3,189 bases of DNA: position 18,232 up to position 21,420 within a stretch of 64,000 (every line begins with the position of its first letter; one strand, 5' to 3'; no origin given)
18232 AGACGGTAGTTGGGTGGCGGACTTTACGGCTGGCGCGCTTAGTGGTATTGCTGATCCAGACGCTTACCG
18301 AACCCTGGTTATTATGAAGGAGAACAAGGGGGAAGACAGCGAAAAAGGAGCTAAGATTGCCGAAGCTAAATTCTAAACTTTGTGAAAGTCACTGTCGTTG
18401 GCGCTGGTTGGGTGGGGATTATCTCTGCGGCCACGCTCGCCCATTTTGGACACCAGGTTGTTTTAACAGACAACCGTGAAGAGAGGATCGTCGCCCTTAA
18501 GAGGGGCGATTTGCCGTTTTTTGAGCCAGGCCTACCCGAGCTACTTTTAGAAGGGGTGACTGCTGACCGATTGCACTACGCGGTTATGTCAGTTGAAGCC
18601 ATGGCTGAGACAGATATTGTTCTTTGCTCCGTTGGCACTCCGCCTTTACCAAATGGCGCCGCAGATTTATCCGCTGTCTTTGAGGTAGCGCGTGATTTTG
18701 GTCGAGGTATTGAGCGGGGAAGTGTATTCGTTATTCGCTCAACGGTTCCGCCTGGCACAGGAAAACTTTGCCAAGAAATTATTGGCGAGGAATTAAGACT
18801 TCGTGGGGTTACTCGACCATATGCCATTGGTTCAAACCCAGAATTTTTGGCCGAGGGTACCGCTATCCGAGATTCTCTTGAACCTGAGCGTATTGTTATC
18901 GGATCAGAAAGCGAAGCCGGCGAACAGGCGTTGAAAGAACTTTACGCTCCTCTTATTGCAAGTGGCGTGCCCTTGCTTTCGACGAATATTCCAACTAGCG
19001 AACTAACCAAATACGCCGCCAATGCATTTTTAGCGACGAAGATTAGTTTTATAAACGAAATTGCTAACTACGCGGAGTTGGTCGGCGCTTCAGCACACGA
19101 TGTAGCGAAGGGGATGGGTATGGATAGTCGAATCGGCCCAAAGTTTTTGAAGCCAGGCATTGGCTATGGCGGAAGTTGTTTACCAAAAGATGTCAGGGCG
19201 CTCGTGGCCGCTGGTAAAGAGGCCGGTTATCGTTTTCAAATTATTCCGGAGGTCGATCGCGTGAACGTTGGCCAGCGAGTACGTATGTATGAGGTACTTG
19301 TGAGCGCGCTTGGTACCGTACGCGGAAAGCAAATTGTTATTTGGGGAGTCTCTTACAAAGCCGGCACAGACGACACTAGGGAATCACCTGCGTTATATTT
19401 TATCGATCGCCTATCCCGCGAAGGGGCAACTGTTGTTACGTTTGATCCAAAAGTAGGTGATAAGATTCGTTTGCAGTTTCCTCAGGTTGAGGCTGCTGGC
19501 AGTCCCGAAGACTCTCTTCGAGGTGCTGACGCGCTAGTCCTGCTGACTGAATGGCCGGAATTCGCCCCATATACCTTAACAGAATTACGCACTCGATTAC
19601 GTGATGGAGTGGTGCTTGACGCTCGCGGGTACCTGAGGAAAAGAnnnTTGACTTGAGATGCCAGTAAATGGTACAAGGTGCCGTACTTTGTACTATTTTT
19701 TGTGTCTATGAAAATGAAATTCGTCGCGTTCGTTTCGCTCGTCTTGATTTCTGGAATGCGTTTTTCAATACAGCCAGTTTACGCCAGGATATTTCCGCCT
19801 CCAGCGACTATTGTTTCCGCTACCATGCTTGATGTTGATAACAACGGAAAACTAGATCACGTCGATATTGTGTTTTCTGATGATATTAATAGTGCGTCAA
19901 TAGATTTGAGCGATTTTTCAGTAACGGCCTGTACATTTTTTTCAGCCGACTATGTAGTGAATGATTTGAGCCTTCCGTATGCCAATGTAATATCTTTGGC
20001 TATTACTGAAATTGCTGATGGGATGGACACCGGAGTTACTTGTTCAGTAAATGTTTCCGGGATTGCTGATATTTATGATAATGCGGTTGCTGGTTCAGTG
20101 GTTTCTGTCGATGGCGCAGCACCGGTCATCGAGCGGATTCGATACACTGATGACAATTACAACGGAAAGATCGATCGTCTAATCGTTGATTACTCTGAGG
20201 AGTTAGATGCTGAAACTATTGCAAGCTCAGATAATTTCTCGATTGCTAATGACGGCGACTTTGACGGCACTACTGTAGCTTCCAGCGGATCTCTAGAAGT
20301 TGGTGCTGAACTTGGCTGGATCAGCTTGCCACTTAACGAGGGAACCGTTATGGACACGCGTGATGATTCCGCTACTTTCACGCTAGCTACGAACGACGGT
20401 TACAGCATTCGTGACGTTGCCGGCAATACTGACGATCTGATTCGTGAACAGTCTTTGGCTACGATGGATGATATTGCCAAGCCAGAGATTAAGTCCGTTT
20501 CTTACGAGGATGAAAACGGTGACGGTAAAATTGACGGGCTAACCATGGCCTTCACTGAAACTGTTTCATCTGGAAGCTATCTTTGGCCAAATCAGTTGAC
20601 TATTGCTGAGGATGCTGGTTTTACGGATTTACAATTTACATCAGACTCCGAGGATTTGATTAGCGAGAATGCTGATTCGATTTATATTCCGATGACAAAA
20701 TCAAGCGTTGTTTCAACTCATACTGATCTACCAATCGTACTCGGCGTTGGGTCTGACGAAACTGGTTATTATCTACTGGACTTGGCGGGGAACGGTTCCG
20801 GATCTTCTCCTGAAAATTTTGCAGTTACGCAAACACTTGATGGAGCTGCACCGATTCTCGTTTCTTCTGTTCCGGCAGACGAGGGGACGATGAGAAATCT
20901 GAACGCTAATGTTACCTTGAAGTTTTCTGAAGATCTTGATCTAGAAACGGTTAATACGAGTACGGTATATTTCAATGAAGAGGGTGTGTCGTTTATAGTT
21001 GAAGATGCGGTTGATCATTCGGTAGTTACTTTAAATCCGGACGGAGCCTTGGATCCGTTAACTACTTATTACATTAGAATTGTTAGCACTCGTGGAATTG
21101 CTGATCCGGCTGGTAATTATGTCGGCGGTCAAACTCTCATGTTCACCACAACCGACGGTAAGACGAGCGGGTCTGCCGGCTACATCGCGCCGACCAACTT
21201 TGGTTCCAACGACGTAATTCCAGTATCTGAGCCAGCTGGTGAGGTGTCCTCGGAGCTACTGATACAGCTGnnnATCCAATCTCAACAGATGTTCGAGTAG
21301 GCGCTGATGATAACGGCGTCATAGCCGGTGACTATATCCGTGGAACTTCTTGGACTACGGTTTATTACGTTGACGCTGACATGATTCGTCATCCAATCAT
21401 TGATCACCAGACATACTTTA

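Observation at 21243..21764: Conserved ~125-aa C-terminal domain shared by two secreted proteins; the smaller gene is interrupted by a frameshift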

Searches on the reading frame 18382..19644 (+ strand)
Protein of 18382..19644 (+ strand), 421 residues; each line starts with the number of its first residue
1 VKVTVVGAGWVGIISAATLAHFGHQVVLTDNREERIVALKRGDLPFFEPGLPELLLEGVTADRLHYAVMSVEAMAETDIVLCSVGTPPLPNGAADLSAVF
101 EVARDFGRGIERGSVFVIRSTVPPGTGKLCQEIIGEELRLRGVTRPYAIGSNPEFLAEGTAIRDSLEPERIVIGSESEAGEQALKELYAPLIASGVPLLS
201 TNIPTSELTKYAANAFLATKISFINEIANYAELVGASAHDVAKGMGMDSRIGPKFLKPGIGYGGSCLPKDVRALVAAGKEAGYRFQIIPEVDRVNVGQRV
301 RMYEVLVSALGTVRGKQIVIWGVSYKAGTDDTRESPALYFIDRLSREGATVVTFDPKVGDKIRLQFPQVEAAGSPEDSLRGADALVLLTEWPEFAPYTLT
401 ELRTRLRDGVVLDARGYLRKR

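Call 8: search_protein_families(library=pfam, proteins=[window:18382-19644:+], max_evalue=0.01)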
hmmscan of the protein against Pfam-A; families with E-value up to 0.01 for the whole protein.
window:18382-19644:+ (421 aa): 11 families
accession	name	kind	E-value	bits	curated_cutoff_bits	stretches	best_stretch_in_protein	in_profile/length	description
PF03721.20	UDPG_MGDP_dh_N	-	4.2e-47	160.6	27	1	1-187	1-187/187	UDP-glucose/GDP-mannose dehydrogenase family, NAD binding domain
PF00984.24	UDPG_MGDP_dh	-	3.8e-35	120.3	25.4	1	205-295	2-92/94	UDP-glucose/GDP-mannose dehydrogenase family, central domain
PF03720.21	UDPG_MGDP_dh_C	-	1.4e-25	90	30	1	320-419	2-102/103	UDP-glucose/GDP-mannose dehydrogenase family, UDP binding domain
PF03807.23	F420_oxidored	-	2.8e-05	25.1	21.6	0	2-84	1-67/94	NADP oxidoreductase coenzyme F420-dependent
PF01262.27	AlaDh_PNT_C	-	0.0003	20.7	23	1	2-84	30-100/214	Alanine dehydrogenase/PNT, C-terminal domain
PF02737.24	3HCDH_N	-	0.00088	19.7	22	1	2-36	1-35/180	3-hydroxyacyl-CoA dehydrogenase, NAD binding domain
PF02558.23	ApbA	-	0.0016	18.6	22.2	1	3-50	1-47/150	Ketopantoate reductase PanE/ApbA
PF00070.33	Pyr_redox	-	0.0024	18.8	22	0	2-33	1-32/82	Pyridine nucleotide-disulphide oxidoreductase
PF07992.20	Pyr_redox_2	-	0.0029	17.5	26.1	1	2-33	2-175/291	Pyridine nucleotide-disulphide oxidoreductase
PF01134.28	GIDA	-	0.0029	17.2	22.1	1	2-38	1-37/391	Glucose inhibited division protein A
PF13450.12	NAD_binding_8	-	0.0072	17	21.9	0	5-33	1-29/68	NAD(P)-binding Rossmann-like domain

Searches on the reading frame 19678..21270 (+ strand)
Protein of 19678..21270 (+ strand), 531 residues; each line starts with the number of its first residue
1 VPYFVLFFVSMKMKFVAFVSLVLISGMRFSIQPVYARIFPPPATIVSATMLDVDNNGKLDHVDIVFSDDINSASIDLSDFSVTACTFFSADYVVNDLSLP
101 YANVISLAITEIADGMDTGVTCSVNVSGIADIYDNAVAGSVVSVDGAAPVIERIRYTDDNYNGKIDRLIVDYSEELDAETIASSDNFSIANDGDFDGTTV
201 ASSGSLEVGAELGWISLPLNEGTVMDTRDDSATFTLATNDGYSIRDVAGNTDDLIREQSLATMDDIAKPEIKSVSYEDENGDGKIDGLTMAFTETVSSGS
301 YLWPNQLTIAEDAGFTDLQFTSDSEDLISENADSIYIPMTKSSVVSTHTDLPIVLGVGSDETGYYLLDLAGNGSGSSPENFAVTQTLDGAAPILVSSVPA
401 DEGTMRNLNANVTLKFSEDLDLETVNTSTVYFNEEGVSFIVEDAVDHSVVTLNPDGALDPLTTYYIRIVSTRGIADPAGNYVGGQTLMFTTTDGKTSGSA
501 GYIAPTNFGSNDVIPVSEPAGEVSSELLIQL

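Call 8: search_protein_families(library=pfam, proteins=[window:19678-21270:+], max_evalue=0.01)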
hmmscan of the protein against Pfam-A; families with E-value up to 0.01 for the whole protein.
window:19678-21270:+ (531 aa): 3 families
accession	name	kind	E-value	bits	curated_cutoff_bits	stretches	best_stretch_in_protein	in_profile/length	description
PF13205.12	Big_5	-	8.5e-17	62.2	23.6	1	388-491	1-105/105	Bacterial Ig-like domain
PF04234.18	CopC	-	0.0028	19.1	23.3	0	394-432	4-39/92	CopC domain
PF13517.12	FG-GAP_3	-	0.0095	17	26.9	0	36-60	34-58/61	FG-GAP-like repeat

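Call 20: search_protein_families(library=ncbifam, proteins=[window:19678-21270:+], max_evalue=0.1)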
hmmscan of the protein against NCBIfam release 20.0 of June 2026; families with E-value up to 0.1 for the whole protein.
window:19678-21270:+ (531 aa): 1 family
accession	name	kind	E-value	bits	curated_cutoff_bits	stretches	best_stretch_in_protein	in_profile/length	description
NF033814.1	copper_CopC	equivalog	0.008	16.6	95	1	390-433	10-52/107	copper homeostasis periplasmic binding protein CopC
